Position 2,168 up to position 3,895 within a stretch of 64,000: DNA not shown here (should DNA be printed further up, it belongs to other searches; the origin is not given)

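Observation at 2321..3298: Pilus-anchored L-type-lectin-like domain: candidate carbohydrate-binding tip adhesin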

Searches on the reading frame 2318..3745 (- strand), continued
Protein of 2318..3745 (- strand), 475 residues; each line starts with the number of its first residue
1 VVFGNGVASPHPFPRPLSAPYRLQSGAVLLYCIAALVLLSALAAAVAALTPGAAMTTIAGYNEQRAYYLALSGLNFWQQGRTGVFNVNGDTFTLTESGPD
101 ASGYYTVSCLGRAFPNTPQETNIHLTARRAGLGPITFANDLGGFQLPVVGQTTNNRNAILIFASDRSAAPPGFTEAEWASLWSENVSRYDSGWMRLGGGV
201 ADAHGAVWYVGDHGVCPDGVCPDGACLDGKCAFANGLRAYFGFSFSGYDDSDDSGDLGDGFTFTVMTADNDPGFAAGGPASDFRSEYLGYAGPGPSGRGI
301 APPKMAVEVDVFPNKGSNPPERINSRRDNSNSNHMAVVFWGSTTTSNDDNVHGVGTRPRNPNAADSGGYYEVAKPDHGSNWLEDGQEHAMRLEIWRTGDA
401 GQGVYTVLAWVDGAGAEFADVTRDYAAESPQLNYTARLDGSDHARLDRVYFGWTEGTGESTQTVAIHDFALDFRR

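Call 31: find_encoding_contigs(protein=P0077, flank=10000, max_places=1)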
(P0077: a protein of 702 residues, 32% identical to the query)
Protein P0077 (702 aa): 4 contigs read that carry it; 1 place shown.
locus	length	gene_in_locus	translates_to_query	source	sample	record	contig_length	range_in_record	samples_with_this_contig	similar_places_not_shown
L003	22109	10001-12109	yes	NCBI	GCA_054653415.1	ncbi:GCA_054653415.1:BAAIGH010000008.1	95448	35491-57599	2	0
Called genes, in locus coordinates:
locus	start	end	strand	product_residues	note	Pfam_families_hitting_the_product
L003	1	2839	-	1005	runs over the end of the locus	-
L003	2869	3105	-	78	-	-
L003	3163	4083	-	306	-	PF12760:Zn_ribbon_IS1595, PF12762:DDE_Tnp_IS1595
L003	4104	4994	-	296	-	PF24859:FdhE_central, PF24860:FdhE_C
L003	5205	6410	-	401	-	PF03453:MoeA_N, PF00994:MoCF_biosynth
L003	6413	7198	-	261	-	PF02634:FdhD-NarQ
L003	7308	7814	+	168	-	PF03205:MobB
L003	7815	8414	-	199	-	PF12804:NTP_transf_3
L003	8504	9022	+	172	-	-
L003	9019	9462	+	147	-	PF07963:N_methyl (weak)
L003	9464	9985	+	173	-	-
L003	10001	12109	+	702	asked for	PF18483:Lectin_L-type_dom (weak), PF13385:Laminin_G_3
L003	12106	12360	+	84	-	-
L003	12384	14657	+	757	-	PF21088:MS_channel_1st (weak), PF00924:MS_channel_2nd, PF21082:MS_channel_3rd (weak)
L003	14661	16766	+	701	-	PF02629:CoA_binding, PF13380:CoA_binding_2, PF13607:Succ_CoA_lig, PF00549:Ligase_CoA (faint), PF19045:Ligase_CoA_2, PF13549:ATP-grasp_5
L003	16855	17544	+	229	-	PF02687:FtsX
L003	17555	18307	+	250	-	PF02463:SMC_N (faint), PF00005:ABC_tran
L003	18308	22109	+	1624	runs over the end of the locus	PF04389:Peptidase_M28 (faint), PF02687:FtsX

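Call 32: find_encoding_contigs(protein=P0074, flank=10000, max_places=1)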
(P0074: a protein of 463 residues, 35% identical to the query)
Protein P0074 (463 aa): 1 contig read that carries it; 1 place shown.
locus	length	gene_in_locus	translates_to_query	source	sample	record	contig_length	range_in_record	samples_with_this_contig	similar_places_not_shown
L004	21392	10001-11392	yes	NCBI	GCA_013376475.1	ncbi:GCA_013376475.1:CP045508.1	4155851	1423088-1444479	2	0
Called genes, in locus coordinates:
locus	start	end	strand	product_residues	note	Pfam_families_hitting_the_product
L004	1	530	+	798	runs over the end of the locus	PF13401:AAA_22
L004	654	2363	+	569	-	PF05157:MshEN, PF00437:T2SSE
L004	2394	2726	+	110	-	PF05534:HicB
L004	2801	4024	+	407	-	PF28597:T2SSF_N, PF00482:T2SSF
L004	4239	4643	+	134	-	PF07963:N_methyl (weak)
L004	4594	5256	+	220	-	-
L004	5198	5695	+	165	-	PF07963:N_methyl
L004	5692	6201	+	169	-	PF07963:N_methyl (weak)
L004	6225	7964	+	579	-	PF04519:Bactofilin (faint)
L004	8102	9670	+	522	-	PF18483:Lectin_L-type_dom (faint)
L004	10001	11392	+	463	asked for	-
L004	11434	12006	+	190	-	PF01464:SLT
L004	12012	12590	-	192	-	-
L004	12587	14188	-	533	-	PF13646:HEAT_2 (weak), PF00072:Response_reg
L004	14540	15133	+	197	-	-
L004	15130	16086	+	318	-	PF07670:Gate (faint)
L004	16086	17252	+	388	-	PF01471:PG_binding_1, PF13406:SLT_2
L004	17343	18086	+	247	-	PF01522:Polysacc_deac_1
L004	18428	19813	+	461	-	PF01554:MatE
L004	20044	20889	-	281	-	PF13938:DUF4213, PF04016:DUF364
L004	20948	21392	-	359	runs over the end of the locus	PF08100:Dimerisation, PF00891:Methyltransf_2, PF13489:Methyltransf_23, PF08242:Methyltransf_12 (weak)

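Call 33: search_protein_representatives(alignment_id=A1)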
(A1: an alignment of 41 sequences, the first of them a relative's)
Query: 41 sequences, 484 profile positions. Proteins with E-value up to 0.001 (for the whole library): 1691; up to 1e-10: 575; up to 1e-30: 269. The best 150 are listed.
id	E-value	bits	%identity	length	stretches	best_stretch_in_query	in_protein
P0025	5.3e-186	635.5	-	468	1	17-470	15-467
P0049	2.9e-177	606.7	-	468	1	19-470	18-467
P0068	1.4e-160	551.7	-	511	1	2-471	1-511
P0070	5.0e-133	460.8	-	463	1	14-470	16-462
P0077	9.9e-114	397.1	-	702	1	12-478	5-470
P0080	8.4e-107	374.3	-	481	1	13-469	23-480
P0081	3.9e-93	329.2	-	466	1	148-472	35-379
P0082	4.7e-93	328.9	-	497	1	15-470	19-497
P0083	1.1e-92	327.8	-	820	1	16-468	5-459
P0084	3.2e-91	322.9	-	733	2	187-469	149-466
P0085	3.3e-91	322.8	-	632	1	185-471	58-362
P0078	3.3e-90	319.5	-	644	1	130-484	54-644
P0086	3.9e-90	319.3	-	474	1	20-469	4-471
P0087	1.0e-88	314.7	-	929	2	130-476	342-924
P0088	2.7e-88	313.3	-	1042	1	19-472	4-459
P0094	2.1e-86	307.0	-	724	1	16-472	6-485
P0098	1.7e-85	304.0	-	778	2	16-475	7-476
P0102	1.2e-84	301.2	-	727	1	18-478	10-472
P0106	2.7e-83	296.7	-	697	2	189-474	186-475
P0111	2.5e-81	290.3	-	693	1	19-474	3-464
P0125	1.4e-76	274.6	-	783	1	3-475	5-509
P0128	2.3e-76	273.9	-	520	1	20-470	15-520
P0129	2.3e-76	273.9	-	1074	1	184-470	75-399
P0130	3.5e-76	273.3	-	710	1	15-476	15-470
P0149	1.0e-68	248.6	-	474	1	21-470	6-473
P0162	5.1e-64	233.2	-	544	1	18-476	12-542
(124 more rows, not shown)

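Call 37: search_protein_families(library=pfam, proteins=[P0083, P0088, P0094, P0098, P0102, P0106, P0111, P0125, P0128, P0085], max_evalue=0.01)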
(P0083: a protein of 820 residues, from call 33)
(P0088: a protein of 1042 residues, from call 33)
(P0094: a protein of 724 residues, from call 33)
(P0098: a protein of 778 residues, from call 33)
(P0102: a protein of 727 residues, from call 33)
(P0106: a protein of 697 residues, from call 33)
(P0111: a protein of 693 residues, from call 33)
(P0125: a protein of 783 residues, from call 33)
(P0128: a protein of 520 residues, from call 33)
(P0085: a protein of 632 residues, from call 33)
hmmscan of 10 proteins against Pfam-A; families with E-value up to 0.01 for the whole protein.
P0083 (820 aa): 3 families
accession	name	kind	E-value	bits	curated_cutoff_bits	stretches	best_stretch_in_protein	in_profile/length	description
PF21722.4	Gly_rich_2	-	5.6e-19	69.5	24.3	1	580-820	14-225/226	Glycine-rich domain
PF19190.6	BACON_2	-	8.3e-06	26.1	25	1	470-540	4-80/94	Viral BACON domain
PF13004.13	BACON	-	2.8e-05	24.4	25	1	496-548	3-61/61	Putative binding domain, N-terminal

P0088 (1042 aa): 3 families
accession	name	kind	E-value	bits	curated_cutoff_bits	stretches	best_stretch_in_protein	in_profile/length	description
PF21722.4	Gly_rich_2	-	1.1e-14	55.4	24.3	1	810-1042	13-225/226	Glycine-rich domain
PF13004.13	BACON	-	6.8e-10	39.2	25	2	504-547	10-60/61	Putative binding domain, N-terminal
PF18998.6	Flg_new_2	-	8.2e-09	35.8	23.6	2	637-709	1-72/73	Divergent InlB B-repeat domain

P0094 (724 aa): 2 families
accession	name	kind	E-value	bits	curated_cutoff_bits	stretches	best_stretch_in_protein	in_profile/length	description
PF13385.13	Laminin_G_3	-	3.2e-28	99.2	27.6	1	550-714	5-151/151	Concanavalin A-like lectin/glucanases superfamily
PF18483.9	Lectin_L-type_dom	-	9.6e-05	22.8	78.3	1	183-320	18-128/215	Legume lectin beta-barrel domain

P0098 (778 aa): 2 families
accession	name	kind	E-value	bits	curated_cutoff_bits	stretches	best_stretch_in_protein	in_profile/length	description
PF10102.14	DUF2341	-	6.1e-19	68.7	23.4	1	514-583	1-74/84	Domain of unknown function (DUF2341)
PF18483.9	Lectin_L-type_dom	-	2.3e-06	28.1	78.3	1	220-322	61-143/215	Legume lectin beta-barrel domain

P0102 (727 aa): 5 families
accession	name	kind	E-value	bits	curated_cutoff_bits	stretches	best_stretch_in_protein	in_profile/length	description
PF13385.13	Laminin_G_3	-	1.4e-20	74.4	27.6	1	549-719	7-150/151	Concanavalin A-like lectin/glucanases superfamily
PF18483.9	Lectin_L-type_dom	-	5e-06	27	78.3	1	156-311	8-129/215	Legume lectin beta-barrel domain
PF02210.31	Laminin_G_2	-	0.00045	21.1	22.9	1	625-708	40-122/126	Laminin G domain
PF00354.24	Pentaxin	-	0.0048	17.1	25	0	627-726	70-170/194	Pentaxin family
PF02973.23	Sialidase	-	0.008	16.1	26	0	633-721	98-183/189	Sialidase, N-terminal domain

P0106 (697 aa): 4 families
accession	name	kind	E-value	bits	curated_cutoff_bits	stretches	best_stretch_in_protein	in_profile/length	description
PF13385.13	Laminin_G_3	-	5.7e-30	104.9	27.6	1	530-689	2-151/151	Concanavalin A-like lectin/glucanases superfamily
PF02210.31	Laminin_G_2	-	4.2e-06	27.7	22.9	1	575-678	16-123/126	Laminin G domain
PF18483.9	Lectin_L-type_dom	-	8.3e-05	23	78.3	1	176-317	14-129/215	Legume lectin beta-barrel domain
PF22925.3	TS_C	-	0.0072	16.4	27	0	570-685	91-201/202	Trans-sialidase, C-terminal domain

P0111 (693 aa): 5 families
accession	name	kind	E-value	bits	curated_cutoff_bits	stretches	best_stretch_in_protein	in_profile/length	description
PF13385.13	Laminin_G_3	-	2.9e-29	102.6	27.6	1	529-681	2-150/151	Concanavalin A-like lectin/glucanases superfamily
PF02210.31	Laminin_G_2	-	1.2e-08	36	22.9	1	570-669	14-121/126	Laminin G domain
PF00054.30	Laminin_G_1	-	0.00026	21.6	24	1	580-653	22-98/131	Laminin G domain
PF18483.9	Lectin_L-type_dom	-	0.00046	20.6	78.3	1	215-311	63-133/215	Legume lectin beta-barrel domain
PF22925.3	TS_C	-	0.00066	19.8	27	1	552-678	73-201/202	Trans-sialidase, C-terminal domain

P0125 (783 aa): 2 families
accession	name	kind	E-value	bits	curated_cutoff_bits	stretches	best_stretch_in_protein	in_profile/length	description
PF13385.13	Laminin_G_3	-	7.9e-23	81.7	27.6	1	660-771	49-151/151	Concanavalin A-like lectin/glucanases superfamily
PF00354.24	Pentaxin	-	4.2e-05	23.8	25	1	690-777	82-170/194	Pentaxin family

P0128 (520 aa): 2 families
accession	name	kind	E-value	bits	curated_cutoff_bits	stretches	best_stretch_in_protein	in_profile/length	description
PF07963.17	N_methyl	-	0.00011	22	21.2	1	16-38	4-26/27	Prokaryotic N-terminal methylation motif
PF18483.9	Lectin_L-type_dom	-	0.00047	20.5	78.3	1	279-371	62-130/215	Legume lectin beta-barrel domain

P0085 (632 aa): 2 families
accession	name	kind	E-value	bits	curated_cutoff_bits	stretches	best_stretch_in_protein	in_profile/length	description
PF13004.13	BACON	-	1.3e-05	25.5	25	1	396-447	3-61/61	Putative binding domain, N-terminal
PF19190.6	BACON_2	-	0.00039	20.7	25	1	369-437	4-78/94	Viral BACON domain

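Call 53: list_cluster_members(proteins=[P0083, P0088, P0094, P0111, P0130, P0128, P0149, P0162, P0085, P0129])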
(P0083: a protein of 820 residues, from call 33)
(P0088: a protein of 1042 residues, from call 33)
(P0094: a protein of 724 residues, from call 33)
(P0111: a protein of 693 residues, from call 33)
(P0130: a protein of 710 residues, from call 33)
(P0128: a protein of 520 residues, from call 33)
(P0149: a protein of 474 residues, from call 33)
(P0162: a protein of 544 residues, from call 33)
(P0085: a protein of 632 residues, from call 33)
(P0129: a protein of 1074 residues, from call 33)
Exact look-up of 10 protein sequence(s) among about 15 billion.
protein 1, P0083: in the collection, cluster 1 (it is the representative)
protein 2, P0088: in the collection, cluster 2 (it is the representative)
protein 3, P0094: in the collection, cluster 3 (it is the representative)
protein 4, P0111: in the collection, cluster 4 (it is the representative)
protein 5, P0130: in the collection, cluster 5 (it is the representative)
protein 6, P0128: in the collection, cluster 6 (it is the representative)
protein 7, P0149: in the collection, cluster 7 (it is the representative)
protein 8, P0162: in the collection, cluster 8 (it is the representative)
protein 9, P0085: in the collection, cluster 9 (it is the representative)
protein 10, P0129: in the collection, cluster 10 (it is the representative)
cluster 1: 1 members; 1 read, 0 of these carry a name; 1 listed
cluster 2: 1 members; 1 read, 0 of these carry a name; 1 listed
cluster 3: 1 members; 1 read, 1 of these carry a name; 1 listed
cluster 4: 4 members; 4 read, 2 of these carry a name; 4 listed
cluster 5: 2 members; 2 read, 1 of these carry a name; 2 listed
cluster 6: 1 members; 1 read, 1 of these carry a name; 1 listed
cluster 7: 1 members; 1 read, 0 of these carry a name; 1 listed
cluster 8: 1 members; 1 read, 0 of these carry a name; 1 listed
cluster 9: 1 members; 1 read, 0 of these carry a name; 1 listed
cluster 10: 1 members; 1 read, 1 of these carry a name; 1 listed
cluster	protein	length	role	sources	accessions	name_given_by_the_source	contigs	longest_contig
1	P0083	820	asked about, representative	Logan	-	-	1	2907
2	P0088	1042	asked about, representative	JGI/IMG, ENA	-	-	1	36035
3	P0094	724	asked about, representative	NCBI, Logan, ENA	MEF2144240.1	MAG: LamG-like jellyroll fold domain-containing protein [Desulfovibrionaceae bacterium]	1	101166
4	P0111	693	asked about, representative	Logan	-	-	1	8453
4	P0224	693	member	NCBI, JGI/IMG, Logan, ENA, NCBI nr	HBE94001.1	MAG TPA: hypothetical protein DDW80_00860 [Desulfovibrio sp.] | hypothetical protein [Desulfovibrio sp.]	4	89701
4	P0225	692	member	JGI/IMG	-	hypothetical protein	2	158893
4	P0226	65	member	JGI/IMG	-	-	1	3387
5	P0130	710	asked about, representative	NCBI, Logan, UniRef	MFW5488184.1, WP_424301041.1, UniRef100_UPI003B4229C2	MAG: LamG-like jellyroll fold domain-containing protein [Desulfovibrio sp.] | LamG-like jellyroll fold domain-containing protein n=1 Tax=Desulfovibrio sp. 7SRBS1 ...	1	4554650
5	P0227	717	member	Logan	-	-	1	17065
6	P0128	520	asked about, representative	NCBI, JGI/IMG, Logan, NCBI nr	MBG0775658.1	MAG: prepilin-type N-terminal cleavage/methylation domain-containing protein ... | type II secretory pathway pseudopilin PulG | prepilin-type N-terminal cleavage/methylation domain-containing protein ...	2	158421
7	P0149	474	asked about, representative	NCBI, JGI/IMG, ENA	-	-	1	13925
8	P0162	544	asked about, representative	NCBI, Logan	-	-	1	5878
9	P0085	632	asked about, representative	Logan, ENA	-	-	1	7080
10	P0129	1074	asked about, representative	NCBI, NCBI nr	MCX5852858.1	MAG: BACON domain-containing carbohydrate-binding protein, partial [Deltaproteobacteria ... | BACON domain-containing carbohydrate-binding protein [Deltaproteobacteria bacterium]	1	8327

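Call 54: find_encoding_contigs(protein=P0128, flank=8000, max_places=1)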
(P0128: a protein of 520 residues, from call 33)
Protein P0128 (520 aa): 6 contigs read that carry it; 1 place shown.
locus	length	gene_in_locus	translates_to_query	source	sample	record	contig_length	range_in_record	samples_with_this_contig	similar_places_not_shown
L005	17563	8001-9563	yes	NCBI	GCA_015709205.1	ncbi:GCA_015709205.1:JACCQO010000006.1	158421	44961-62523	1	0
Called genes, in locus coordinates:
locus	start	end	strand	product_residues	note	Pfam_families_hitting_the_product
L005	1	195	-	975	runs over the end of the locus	-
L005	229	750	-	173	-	-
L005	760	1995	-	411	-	PF00482:T2SSF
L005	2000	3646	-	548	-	PF05157:MshEN, PF00437:T2SSE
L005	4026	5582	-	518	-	PF13191:AAA_16, PF13401:AAA_22, PF01471:PG_binding_1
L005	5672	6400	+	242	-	PF07963:N_methyl (weak)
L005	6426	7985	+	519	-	PF07963:N_methyl (weak)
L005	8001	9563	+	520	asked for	-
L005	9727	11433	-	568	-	PF01266:DAO (faint), PF03486:HI0933_like (faint), PF07992:Pyr_redox_2, PF13738:Pyr_redox_3 (faint), PF00070:Pyr_redox, PF02852:Pyr_redox_dim, PF00581:Rhodanese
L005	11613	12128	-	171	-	PF02082:Rrf2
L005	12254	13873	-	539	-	PF00072:Response_reg, PF08448:PAS_4, PF13188:PAS_8 (faint), PF13426:PAS_9 (weak), PF02518:HATPase_c, PF14501:HATPase_c_5 (weak)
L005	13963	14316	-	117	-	PF00072:Response_reg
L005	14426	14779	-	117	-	PF00072:Response_reg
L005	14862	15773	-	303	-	PF00582:Usp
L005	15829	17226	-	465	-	PF13183:Fer4_8, PF13534:Fer4_17 (weak), PF02754:CCG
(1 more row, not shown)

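Call 55: find_encoding_contigs(protein=P0079, flank=8000, max_places=1)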
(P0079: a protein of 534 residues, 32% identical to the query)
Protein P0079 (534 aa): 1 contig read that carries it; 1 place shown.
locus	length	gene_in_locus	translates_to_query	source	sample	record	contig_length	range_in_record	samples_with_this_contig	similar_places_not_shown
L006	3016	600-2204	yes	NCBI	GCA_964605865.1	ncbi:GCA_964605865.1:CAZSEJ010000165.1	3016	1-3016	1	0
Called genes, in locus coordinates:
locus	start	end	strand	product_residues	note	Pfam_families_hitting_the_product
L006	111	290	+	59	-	-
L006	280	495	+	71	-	-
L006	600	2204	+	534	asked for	PF07963:N_methyl (weak)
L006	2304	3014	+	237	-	?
